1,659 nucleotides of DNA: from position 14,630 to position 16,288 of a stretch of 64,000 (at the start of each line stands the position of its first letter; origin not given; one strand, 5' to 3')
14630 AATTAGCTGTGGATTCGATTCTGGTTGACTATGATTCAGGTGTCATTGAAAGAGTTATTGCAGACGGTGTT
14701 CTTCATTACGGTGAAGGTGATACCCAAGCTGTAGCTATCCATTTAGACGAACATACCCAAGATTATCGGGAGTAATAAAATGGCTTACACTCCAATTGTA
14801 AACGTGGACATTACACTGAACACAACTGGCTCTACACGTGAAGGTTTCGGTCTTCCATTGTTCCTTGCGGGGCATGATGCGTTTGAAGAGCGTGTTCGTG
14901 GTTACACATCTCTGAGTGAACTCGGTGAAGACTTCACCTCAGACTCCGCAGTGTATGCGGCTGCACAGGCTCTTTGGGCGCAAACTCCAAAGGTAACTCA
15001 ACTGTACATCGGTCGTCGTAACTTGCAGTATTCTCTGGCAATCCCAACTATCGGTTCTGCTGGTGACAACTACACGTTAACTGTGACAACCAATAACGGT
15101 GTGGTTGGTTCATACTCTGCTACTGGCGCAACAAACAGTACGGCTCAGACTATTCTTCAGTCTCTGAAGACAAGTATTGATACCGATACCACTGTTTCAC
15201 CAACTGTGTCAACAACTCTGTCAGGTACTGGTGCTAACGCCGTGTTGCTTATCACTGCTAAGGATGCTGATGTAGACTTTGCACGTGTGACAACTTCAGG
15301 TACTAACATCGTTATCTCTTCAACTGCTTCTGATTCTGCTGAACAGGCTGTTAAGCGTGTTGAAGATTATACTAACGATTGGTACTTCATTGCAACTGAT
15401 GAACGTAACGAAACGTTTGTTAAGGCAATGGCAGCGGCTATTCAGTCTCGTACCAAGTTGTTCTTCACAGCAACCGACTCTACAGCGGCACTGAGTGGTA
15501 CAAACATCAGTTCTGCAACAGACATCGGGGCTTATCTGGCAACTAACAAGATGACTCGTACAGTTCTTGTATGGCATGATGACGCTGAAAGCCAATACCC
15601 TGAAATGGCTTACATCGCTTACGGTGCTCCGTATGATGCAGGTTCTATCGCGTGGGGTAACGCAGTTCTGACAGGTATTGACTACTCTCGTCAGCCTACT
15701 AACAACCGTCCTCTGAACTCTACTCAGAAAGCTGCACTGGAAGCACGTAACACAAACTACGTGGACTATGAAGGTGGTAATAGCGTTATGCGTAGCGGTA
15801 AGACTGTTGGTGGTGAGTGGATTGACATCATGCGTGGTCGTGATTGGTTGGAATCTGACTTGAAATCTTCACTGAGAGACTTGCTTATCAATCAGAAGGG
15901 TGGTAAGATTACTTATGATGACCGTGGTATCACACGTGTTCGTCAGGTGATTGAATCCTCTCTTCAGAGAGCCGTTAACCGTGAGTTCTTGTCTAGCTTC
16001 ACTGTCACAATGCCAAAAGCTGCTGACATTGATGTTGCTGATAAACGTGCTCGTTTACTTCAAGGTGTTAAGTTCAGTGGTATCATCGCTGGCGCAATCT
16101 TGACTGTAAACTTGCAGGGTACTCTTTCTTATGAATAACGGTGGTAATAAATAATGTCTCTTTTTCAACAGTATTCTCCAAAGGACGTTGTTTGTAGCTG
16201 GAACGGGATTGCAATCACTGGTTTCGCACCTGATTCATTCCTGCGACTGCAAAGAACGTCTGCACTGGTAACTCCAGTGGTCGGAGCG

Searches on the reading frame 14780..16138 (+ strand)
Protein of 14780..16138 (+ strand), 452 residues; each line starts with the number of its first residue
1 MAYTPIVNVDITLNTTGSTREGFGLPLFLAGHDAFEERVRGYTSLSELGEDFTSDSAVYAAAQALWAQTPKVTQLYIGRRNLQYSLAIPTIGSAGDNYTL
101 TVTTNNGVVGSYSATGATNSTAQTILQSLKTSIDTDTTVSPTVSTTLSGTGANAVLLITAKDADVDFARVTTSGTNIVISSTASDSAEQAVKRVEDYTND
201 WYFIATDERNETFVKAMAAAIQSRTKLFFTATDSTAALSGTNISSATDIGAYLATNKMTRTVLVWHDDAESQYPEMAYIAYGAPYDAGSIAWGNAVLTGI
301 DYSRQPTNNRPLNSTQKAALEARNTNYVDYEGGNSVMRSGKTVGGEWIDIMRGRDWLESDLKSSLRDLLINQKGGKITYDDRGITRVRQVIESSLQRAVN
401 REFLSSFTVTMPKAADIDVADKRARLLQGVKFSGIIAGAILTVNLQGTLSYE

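Call 6: search_protein_families(library=pfam, max_evalue=1, proteins=[window:14780-16138:+])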
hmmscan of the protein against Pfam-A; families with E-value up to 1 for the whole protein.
window:14780-16138:+ (452 aa): 1 family
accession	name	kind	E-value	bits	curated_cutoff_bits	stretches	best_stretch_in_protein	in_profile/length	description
PF14918.11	MTBP_N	-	0.048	13.5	30.1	1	96-208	2-116/254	MDM2-binding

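Call 7: search_protein_families(library=phrogs, max_evalue=1, proteins=[window:14780-16138:+])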
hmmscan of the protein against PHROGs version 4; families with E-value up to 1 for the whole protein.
window:14780-16138:+ (452 aa): 3 families
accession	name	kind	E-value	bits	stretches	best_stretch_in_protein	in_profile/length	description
phrog_205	-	tail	1.9e-108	364.2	1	3-451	15-434/455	tail sheath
phrog_9590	-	unknown function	2.7e-79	268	1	247-451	163-374/377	-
phrog_9251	-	unknown function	0.16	13.1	1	33-120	13-99/142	-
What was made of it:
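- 14780..16138 (+): Tail sheath gene (gp57), context. phrog_205 tail sheath, E=1.9e-108 (call 7).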
